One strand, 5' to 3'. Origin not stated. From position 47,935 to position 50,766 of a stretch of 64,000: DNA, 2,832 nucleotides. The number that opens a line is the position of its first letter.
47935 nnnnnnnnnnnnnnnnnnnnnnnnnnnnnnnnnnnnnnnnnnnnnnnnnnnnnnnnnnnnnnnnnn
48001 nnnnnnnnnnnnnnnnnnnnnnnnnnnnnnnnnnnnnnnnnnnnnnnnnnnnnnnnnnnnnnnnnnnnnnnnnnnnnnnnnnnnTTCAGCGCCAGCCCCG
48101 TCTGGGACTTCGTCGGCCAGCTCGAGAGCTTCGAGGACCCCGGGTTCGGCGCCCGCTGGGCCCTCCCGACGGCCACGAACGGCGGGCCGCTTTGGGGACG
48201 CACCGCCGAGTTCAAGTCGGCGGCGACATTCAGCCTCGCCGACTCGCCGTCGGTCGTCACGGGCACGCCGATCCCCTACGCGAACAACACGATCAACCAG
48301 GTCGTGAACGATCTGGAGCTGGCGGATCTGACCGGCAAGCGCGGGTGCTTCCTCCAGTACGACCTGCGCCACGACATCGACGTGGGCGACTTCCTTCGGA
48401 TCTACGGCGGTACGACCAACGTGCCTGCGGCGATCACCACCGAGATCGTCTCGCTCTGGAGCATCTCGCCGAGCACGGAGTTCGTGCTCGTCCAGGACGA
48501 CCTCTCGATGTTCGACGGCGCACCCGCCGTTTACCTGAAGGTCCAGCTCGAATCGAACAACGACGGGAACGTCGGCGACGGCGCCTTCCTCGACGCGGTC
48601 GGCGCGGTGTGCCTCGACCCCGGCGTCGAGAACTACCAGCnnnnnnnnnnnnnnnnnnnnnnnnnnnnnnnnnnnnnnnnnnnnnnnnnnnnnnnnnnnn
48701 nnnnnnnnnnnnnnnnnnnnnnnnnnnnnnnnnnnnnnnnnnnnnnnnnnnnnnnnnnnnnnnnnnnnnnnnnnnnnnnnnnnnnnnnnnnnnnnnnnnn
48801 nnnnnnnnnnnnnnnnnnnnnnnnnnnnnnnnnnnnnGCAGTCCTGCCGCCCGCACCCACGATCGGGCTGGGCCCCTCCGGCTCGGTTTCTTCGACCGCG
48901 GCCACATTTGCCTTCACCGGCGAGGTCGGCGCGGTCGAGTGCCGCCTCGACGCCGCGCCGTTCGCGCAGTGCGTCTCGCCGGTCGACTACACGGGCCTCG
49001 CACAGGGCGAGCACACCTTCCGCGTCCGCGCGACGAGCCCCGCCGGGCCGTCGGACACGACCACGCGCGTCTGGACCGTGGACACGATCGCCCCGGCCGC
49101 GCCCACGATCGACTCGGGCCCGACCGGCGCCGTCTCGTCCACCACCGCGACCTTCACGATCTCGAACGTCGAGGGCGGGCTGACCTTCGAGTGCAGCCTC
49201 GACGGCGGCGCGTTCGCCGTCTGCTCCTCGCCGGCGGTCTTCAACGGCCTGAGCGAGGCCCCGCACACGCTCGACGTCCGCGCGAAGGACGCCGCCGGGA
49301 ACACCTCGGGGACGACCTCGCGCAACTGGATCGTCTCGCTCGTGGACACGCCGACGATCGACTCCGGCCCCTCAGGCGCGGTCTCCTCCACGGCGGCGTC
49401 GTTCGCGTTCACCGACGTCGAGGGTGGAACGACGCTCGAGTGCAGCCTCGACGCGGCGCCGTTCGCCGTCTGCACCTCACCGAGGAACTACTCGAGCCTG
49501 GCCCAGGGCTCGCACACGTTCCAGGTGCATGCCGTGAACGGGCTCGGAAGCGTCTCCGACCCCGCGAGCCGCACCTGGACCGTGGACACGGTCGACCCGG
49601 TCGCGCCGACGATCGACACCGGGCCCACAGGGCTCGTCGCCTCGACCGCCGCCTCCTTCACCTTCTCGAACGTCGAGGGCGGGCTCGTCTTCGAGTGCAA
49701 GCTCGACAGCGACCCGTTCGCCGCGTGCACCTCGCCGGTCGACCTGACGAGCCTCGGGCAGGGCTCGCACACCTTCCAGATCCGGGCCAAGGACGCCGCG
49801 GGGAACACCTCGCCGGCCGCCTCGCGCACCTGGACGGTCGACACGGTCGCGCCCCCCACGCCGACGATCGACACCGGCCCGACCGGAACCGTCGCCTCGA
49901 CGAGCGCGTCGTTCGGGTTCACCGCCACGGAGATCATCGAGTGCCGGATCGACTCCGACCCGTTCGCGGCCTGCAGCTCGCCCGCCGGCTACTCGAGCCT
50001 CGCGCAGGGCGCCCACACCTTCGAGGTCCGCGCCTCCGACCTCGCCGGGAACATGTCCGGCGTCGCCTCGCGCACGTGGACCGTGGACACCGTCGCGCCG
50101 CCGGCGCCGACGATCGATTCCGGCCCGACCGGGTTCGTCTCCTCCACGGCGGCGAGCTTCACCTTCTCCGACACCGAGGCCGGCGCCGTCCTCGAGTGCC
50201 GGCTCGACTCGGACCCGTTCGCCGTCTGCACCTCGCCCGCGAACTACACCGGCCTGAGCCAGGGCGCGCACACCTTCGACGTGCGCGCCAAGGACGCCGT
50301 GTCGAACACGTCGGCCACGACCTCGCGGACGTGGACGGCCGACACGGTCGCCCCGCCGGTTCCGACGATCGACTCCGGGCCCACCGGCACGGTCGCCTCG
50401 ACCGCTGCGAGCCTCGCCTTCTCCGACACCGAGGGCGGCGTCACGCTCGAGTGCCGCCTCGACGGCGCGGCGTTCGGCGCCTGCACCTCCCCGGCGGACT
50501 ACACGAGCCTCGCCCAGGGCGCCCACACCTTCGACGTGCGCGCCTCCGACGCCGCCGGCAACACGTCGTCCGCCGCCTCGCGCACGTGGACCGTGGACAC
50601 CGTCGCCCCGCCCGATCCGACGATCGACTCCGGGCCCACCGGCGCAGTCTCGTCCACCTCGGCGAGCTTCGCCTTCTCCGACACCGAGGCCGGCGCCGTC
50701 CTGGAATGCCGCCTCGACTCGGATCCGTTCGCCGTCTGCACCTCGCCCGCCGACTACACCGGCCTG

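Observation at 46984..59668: Tandem triplet of secreted S8 subtilases, each fused to an array of a two-cysteine ~85-aa Ig-like module (16 + 6 + 6 copies)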

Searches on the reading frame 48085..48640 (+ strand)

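Call 59: search_protein_families(library=pfam, proteins=[window:48085-48640:+], max_evalue=0.01)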
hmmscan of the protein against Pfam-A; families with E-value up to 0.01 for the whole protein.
window:48085-48640:+ (185 aa): 0 families

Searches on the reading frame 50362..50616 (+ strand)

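Call 7: search_protein_families(library=pfam, proteins=[window:50362-50616:+], max_evalue=1)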
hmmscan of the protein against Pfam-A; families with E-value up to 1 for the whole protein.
seq(85 aa): 8 families
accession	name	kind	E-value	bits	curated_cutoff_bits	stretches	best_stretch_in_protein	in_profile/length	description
PF19077.6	Big_13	-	4.9e-06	27.4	27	1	48-80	70-102/102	Bacterial Ig-like domain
PF07495.19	Y_Y_Y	-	0.014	15.7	26.6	1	45-78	30-62/65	Y_Y_Y domain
PF12245.14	Big_3_2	-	0.024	15.2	23.3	1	48-79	91-121/122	Bacterial Ig-like domain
PF05345.18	He_PIG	-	0.025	15.5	24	1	49-78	67-95/96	Putative Ig domain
PF14344.12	DUF4397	-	0.036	15.1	30.6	1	37-78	29-67/119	Domain of unknown function (DUF4397)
PF17936.7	Big_6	-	0.046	14.4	27.6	1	52-75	57-80/83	Bacterial Ig domain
PF00801.26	PKD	-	0.068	13.6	23.5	1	10-72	9-76/80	PKD domain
PF22245.3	G7C_C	-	0.45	10.6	26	1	46-75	124-152/180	Tailspike protein, C-terminal domain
